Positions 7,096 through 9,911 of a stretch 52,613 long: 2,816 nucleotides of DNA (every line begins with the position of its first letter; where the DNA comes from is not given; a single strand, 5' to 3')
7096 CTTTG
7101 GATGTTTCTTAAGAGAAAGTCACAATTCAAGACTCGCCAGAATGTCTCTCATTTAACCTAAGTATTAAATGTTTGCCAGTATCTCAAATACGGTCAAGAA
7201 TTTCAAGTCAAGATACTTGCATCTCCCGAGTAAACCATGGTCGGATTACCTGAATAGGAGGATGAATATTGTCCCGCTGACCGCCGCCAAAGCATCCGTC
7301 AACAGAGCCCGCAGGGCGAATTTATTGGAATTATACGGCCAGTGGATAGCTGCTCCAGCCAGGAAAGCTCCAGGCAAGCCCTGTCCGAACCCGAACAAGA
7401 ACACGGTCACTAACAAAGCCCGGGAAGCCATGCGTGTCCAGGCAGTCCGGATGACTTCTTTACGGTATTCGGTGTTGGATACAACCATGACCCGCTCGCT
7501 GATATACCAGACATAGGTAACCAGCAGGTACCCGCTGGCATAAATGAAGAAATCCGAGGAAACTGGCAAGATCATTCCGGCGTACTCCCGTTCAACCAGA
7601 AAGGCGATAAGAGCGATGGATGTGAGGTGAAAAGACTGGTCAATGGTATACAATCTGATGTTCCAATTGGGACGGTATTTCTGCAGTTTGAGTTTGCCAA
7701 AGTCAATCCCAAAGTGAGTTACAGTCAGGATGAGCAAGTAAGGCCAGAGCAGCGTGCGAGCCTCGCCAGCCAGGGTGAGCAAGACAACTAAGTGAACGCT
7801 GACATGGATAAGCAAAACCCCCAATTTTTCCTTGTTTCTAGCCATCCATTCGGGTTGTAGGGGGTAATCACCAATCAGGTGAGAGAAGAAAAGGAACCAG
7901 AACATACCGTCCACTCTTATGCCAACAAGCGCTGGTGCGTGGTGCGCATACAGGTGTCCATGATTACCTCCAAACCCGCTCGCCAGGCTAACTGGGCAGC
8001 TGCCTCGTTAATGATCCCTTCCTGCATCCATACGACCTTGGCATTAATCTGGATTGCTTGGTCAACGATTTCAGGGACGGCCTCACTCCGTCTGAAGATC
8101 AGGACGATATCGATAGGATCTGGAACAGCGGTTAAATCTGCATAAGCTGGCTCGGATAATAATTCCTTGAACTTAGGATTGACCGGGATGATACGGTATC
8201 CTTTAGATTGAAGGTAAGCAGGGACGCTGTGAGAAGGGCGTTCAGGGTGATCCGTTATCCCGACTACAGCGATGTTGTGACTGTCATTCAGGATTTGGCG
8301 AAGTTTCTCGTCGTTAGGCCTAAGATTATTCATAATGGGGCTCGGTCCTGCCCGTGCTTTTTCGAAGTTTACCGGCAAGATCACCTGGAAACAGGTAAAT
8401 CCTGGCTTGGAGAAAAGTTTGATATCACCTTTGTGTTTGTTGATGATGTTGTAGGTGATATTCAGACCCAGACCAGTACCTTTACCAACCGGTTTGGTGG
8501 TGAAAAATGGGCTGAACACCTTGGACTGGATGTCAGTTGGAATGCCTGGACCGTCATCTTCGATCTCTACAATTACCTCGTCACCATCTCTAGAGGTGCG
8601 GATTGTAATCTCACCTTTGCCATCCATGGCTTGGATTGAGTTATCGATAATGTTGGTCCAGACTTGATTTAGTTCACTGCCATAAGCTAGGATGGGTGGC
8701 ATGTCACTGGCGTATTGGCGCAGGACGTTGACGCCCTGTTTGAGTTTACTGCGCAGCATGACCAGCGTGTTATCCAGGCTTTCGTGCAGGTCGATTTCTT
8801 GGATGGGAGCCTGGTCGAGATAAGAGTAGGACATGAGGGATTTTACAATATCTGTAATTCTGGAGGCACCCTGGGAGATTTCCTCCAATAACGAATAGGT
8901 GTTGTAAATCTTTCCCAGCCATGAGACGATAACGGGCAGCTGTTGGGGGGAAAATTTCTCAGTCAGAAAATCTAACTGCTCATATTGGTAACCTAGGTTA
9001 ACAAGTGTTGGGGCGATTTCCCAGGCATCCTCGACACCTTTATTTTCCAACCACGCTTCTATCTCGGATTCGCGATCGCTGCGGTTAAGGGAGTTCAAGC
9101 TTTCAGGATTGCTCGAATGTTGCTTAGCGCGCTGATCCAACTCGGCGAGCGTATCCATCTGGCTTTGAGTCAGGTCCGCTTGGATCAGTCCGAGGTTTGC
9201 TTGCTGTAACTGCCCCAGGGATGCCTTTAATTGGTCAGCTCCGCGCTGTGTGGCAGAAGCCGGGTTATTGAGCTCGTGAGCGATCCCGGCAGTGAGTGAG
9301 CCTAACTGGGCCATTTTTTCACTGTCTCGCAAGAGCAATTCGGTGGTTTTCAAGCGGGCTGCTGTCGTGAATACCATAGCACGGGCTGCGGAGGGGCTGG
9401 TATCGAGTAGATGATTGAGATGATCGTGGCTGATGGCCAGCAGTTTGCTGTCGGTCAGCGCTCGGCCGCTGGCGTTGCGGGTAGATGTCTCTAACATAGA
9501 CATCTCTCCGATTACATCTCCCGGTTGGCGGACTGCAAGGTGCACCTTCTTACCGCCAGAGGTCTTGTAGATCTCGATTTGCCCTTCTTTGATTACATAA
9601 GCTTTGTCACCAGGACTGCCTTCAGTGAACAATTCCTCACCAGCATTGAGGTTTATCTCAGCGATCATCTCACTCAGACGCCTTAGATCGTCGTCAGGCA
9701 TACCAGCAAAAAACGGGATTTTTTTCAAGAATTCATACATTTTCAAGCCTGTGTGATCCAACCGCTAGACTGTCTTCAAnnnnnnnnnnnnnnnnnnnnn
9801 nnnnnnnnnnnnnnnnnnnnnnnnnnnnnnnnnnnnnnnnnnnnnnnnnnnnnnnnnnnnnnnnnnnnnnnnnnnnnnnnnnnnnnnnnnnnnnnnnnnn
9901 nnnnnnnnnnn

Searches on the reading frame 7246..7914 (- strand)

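Call 45: search_protein_families(library=pfam, proteins=[window:7246-7914:-], max_evalue=0.00001)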
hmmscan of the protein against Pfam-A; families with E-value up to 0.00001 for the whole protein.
window:7246-7914:- (222 aa): 1 family
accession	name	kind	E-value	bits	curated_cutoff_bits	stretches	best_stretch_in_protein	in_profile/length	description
PF11750.13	DUF3307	-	9.4e-16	58.4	23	1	5-106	2-108/127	Protein of unknown function (DUF3307)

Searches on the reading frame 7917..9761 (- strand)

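Call 45: search_protein_families(library=pfam, proteins=[window:7917-9761:-], max_evalue=0.00001)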
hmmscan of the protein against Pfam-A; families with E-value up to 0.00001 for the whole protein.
window:7917-9761:- (614 aa): 4 families
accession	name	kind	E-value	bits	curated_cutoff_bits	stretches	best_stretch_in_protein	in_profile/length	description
PF13380.12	CoA_binding_2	-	4.4e-39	134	22.8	1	496-609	2-115/116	CoA binding domain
PF02518.31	HATPase_c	-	2.6e-24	86.2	26.4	1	363-464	5-109/111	Histidine kinase-, DNA gyrase B-, and HSP90-like ATPase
PF00027.35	cNMP_binding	-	1.1e-21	77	27.5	1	37-121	3-88/89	Cyclic nucleotide-binding domain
PF14501.12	HATPase_c_5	-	2.3e-06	27.9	22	1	364-462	6-101/102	GHKL domain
